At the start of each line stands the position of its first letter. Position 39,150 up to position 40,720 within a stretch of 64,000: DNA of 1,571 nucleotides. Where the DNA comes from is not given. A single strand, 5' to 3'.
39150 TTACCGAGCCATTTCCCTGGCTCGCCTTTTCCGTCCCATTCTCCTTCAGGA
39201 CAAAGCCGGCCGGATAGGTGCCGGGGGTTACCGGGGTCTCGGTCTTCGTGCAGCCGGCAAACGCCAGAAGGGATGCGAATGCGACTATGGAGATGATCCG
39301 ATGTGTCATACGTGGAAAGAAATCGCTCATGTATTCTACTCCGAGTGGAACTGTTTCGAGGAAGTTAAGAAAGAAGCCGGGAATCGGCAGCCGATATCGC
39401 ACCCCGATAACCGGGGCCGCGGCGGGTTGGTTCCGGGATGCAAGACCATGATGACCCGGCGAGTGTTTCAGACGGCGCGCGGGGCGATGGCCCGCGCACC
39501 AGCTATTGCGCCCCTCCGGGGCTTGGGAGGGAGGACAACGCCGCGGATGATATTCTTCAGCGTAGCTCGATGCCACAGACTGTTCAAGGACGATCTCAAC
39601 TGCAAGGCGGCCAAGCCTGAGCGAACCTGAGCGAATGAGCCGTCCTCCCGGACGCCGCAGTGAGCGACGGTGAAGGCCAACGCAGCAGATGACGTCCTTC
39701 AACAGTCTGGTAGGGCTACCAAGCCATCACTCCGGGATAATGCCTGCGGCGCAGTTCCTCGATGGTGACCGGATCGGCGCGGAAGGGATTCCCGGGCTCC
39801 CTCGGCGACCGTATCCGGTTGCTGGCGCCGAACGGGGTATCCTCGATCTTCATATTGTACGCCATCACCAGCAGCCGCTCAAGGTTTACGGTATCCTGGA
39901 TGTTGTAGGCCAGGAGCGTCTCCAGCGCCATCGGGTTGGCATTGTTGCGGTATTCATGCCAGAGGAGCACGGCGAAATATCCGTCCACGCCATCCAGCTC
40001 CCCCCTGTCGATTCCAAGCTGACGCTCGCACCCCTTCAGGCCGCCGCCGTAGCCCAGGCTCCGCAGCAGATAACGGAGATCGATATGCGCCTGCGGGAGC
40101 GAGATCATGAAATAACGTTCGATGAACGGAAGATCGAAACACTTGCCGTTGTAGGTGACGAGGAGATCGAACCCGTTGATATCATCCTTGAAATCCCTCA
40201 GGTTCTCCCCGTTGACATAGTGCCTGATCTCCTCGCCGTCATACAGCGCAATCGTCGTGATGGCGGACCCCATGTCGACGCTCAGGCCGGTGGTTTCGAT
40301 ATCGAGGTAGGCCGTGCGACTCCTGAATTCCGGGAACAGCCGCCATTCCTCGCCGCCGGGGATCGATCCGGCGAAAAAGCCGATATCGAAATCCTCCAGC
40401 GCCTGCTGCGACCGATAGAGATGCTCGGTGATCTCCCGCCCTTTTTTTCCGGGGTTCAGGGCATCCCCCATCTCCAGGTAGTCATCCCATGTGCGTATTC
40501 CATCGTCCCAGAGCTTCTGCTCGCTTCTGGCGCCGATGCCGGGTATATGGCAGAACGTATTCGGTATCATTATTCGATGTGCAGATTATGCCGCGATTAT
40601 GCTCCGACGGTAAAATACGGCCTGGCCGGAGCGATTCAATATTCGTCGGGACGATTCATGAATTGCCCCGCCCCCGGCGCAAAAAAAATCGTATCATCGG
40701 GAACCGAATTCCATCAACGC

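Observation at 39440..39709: Composite intergenic repeat made of a REP-like double-hairpin module joined to a 134-bp element bounded by 17-bp TIRs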

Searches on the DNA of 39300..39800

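Call 7: search_rna_families(source=window, start=39300, end=39800, threshold=evalue, max_evalue=10)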
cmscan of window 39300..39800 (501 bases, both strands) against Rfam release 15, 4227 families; matches with E-value up to 10: 3.
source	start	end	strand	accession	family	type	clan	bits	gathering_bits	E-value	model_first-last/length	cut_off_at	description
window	39504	39522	+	RF01687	Acido-Lenti-1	Gene; sRNA;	-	15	37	0.68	27-45/46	no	Acido-Lenti-1 RNA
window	39505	39523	-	RF02804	PyrR206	Gene; snRNA; snoRNA; HACA-box;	-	14.1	46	7.5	12-30/60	no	Pyrobaculum sRNA 206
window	39706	39731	-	RF02475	GlsR6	Gene; snRNA; snoRNA; CD-box;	-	12.7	75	2.3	1-59/59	no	Small nucleolar RNA GlsR6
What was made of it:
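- On Known structured RNA family (Rfam 15): Only chance-level hits appear at E 0.7-7.5 (call 7).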

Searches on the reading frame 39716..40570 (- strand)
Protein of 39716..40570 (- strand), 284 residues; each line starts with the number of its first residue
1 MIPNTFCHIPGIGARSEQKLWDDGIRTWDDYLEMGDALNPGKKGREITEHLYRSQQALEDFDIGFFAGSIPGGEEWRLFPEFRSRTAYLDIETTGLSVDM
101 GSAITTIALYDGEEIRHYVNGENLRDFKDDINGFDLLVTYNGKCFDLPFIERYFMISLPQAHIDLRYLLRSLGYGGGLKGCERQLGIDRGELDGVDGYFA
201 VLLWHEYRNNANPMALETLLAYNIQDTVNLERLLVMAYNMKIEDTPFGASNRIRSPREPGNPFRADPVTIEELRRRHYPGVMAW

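Call 26: find_encoding_contigs(protein=window:39716-40570:-, flank=10000, max_places=10)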
Protein window:39716-40570:- (284 aa): 1 contig read that carries it; 1 place shown.
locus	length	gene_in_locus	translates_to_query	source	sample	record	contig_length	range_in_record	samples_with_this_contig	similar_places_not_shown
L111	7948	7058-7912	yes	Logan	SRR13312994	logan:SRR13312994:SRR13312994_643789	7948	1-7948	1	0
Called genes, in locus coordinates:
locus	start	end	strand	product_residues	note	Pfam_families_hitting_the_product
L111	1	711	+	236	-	?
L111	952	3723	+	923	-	PF13620:CarboxypepD_reg, PF13715:CarbopepD_reg_2, PF07715:Plug, PF00593:TonB_dep_Rec_b-barrel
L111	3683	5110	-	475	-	PF01545:Cation_efflux, PF16916:ZT_dimer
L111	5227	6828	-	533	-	PF17957:Big_7 (faint), PF03174:CHB_HEX_C (faint), PF21471:Reelin_subrepeat-B (faint), PF02012:BNR (faint), PF18962:Por_Secre_tail (weak)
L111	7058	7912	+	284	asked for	PF13482:RNase_H_2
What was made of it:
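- An independent assembly of the window's organism breaks 36 nt past the RNase H-like gene, inside the repeat (call 26).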

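Call 41: find_homologous_proteins(query=window:39716-40570:-, max_evalue=1e-30)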
Query window:39716-40570:- (284 aa): 6812 proteins with E <= 1e-30 among 8000 candidates; the best 120 are listed.
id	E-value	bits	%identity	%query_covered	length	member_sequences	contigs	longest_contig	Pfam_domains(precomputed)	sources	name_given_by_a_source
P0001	2.2e-195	666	100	100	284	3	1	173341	PF13482.13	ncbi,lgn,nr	ncbi:MAG: exonuclease-like protein [Chlorobi bacterium]|nr:exonuclease-like protein [Chlorobiota bac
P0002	1.1e-132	460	72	97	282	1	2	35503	PF13482.13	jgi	jgi:uncharacterized protein YprB with RNaseH-like and TPR domain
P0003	2.7e-130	452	68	98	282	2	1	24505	PF13482.13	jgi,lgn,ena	-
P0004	1.1e-129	450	70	98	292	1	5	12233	PF13482.13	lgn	-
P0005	1.4e-129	450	68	98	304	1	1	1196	PF13482.13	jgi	jgi:uncharacterized protein YprB with RNaseH-like and TPR domain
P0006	3.3e-129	449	70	97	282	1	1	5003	PF13482.13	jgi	jgi:uncharacterized protein YprB with RNaseH-like and TPR domain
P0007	3.7e-126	439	70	98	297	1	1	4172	PF13482.13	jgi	jgi:uncharacterized protein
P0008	1.3e-125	437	67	98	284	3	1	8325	PF13482.13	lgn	-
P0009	3.1e-125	436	69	98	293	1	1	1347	PF13482.13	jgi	jgi:uncharacterized protein YprB with RNaseH-like and TPR domain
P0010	6.0e-124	431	65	98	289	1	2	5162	PF13482.13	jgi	jgi:uncharacterized protein YprB with RNaseH-like and TPR domain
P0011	7.7e-124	431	68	98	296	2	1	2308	PF13482.13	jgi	-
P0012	2.7e-123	429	66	97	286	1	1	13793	PF13482.13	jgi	jgi:uncharacterized protein YprB with RNaseH-like and TPR domain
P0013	3.3e-122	426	68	96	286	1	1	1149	PF13482.13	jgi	jgi:uncharacterized protein YprB with RNaseH-like and TPR domain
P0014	2.7e-120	419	64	98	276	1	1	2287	PF13482.13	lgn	-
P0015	5.6e-120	418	66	97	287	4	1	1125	PF13482.13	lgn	-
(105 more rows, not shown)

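Call 43: find_encoding_contigs(protein=P0002, flank=6000, max_places=3)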
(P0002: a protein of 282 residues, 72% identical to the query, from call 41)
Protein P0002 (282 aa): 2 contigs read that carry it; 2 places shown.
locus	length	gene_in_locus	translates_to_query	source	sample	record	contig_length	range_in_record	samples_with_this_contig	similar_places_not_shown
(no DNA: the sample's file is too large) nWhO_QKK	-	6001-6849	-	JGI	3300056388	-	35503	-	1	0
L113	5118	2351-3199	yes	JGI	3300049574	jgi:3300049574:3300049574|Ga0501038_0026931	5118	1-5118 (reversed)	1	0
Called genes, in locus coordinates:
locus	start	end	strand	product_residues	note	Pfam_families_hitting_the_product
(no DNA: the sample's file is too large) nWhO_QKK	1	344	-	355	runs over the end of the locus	PF00195:Chal_sti_synt_N, PF08392:FAE1_CUT1_RppA, PF02797:Chal_sti_synt_C, PF08541:ACP_syn_III_C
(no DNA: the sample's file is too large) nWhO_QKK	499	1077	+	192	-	PF13302:Acetyltransf_3, PF13420:Acetyltransf_4 (weak), PF00583:Acetyltransf_1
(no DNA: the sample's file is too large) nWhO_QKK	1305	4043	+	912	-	PF13620:CarboxypepD_reg, PF13715:CarbopepD_reg_2, PF07715:Plug, PF00593:TonB_dep_Rec_b-barrel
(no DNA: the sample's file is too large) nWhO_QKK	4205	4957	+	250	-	-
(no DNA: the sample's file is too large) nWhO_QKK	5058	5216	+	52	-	-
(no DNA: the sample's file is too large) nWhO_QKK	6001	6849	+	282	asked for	PF13482:RNase_H_2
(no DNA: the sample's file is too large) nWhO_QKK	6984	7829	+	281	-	-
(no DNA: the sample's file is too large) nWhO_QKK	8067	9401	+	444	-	PF24521:Ank_KRIT1 (faint), PF12796:Ank_2, PF13637:Ank_4 (weak), PF13857:Ank_5, PF00023:Ank, PF13606:Ank_3 (weak), PF13637:Ank_4 (weak)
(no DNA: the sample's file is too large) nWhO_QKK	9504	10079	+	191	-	PF03449:GreA_GreB_N, PF01272:GreA_GreB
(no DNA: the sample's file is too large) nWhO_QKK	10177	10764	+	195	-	PF13302:Acetyltransf_3, PF13523:Acetyltransf_8 (faint), PF00583:Acetyltransf_1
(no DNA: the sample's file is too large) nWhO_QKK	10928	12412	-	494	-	PF06772:LtrA, PF02148:zf-UBP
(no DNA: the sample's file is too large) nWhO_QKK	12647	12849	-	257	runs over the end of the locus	PF13847:Methyltransf_31, PF08241:Methyltransf_11, PF08242:Methyltransf_12 (weak), PF13649:Methyltransf_25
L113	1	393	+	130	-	?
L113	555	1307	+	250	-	-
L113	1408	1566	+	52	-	-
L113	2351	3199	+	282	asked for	PF13482:RNase_H_2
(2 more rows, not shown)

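Call 44: find_encoding_contigs(protein=P0003, flank=6000, max_places=3)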
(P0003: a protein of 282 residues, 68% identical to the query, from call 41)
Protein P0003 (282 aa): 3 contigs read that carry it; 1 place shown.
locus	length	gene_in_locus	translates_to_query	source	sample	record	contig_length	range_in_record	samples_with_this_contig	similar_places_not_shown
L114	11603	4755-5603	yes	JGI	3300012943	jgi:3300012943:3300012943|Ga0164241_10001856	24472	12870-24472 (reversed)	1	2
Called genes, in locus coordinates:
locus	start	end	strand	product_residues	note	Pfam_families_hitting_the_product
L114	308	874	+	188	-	PF13302:Acetyltransf_3, PF00583:Acetyltransf_1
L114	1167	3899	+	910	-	PF13620:CarboxypepD_reg, PF13715:CarbopepD_reg_2, PF07715:Plug, PF00593:TonB_dep_Rec_b-barrel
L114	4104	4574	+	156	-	PF08327:AHSA1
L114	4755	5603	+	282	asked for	PF13482:RNase_H_2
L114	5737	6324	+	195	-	PF03449:GreA_GreB_N, PF01272:GreA_GreB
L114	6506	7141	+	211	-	-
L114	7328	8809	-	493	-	PF06772:LtrA, PF02148:zf-UBP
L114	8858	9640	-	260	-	PF13847:Methyltransf_31, PF08241:Methyltransf_11, PF08242:Methyltransf_12 (weak), PF13649:Methyltransf_25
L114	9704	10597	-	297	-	-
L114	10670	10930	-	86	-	PF02148:zf-UBP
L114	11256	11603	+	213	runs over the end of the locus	PF00578:AhpC-TSA, PF08534:Redoxin, PF10417:1-cysPrx_C (weak)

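Call 45: find_encoding_contigs(protein=P0004, flank=6000, max_places=5)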
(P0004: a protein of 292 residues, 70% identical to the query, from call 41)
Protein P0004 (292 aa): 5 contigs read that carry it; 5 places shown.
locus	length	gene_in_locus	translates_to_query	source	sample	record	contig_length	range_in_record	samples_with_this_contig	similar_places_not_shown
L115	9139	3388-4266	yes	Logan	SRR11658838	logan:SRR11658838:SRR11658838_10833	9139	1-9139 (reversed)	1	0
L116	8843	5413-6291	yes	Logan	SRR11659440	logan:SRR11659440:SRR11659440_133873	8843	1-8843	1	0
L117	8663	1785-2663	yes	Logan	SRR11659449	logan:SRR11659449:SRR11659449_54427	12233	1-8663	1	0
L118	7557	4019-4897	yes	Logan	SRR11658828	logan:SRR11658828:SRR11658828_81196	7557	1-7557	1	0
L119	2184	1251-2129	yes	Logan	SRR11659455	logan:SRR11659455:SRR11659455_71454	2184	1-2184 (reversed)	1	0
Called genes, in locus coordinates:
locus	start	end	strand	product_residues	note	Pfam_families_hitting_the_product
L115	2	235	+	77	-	?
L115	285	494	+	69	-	PF11127:YgaP-like_TM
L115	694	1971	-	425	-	PF25852:DUF6242_C (faint), PF15902:Sortilin-Vps10 (faint), PF02012:BNR (faint)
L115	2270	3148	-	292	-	PF09990:DUF2231, PF00355:Rieske, PF13806:Rieske_2, PF22543:Rieske_4 (weak)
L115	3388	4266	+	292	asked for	PF13482:RNase_H_2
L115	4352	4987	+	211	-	PF16266:DUF4919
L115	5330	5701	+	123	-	-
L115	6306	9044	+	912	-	PF25873:WHD_MalT, PF17874:TPR_MalT, PF00196:GerE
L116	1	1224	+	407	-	?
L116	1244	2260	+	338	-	PF02322:Cyt_bd_oxida_II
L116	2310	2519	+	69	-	PF11127:YgaP-like_TM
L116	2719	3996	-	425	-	PF25852:DUF6242_C (faint), PF15902:Sortilin-Vps10 (faint), PF02012:BNR (faint)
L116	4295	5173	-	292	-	PF09990:DUF2231, PF00355:Rieske, PF13806:Rieske_2, PF22543:Rieske_4 (weak)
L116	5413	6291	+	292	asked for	PF13482:RNase_H_2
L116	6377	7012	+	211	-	PF16266:DUF4919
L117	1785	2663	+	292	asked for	PF13482:RNase_H_2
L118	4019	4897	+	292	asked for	PF13482:RNase_H_2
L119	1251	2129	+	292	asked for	PF13482:RNase_H_2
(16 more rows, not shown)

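Call 80: list_cluster_members(proteins=[P0001])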
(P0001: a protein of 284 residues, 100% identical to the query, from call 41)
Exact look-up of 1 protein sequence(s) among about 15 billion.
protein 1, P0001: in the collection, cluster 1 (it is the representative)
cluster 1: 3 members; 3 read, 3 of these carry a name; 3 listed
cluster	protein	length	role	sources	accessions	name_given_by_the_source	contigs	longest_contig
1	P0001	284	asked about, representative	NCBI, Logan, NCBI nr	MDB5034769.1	MAG: exonuclease-like protein [Chlorobi bacterium] | exonuclease-like protein [Chlorobiota bacterium]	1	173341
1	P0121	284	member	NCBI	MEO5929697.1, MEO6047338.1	MAG: ribonuclease H-like domain-containing protein [Candidatus Kapaibacterium sp.]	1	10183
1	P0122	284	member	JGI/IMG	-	uncharacterized protein YprB with RNaseH-like and TPR domain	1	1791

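Call 81: find_encoding_contigs(protein=P0121, flank=10000, max_places=6)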
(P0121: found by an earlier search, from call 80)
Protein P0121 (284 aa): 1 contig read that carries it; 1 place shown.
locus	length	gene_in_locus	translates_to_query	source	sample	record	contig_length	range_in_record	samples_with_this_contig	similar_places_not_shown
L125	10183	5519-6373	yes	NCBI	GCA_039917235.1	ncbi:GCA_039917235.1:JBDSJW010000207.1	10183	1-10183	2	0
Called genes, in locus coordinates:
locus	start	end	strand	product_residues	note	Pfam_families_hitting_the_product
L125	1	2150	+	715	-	PF07715:Plug (faint), PF00593:TonB_dep_Rec_b-barrel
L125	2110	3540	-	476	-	PF01545:Cation_efflux, PF16916:ZT_dimer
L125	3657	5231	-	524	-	PF17957:Big_7 (faint), PF03174:CHB_HEX_C (faint), PF21471:Reelin_subrepeat-B (faint), PF18962:Por_Secre_tail (weak)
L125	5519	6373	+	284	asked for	PF13482:RNase_H_2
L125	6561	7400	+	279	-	-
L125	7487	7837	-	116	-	PF12680:SnoaL_2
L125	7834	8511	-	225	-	PF06736:TMEM175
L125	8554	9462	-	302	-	-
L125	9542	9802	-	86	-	PF02148:zf-UBP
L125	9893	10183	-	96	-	?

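Call 82: find_encoding_contigs(protein=P0122, flank=10000, max_places=6)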
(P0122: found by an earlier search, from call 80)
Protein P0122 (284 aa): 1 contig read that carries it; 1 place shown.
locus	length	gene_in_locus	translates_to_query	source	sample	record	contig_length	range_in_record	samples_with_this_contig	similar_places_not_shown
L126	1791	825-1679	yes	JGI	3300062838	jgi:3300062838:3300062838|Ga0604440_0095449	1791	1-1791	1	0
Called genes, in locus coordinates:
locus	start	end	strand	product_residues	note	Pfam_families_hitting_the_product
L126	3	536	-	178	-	?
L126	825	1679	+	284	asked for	PF13482:RNase_H_2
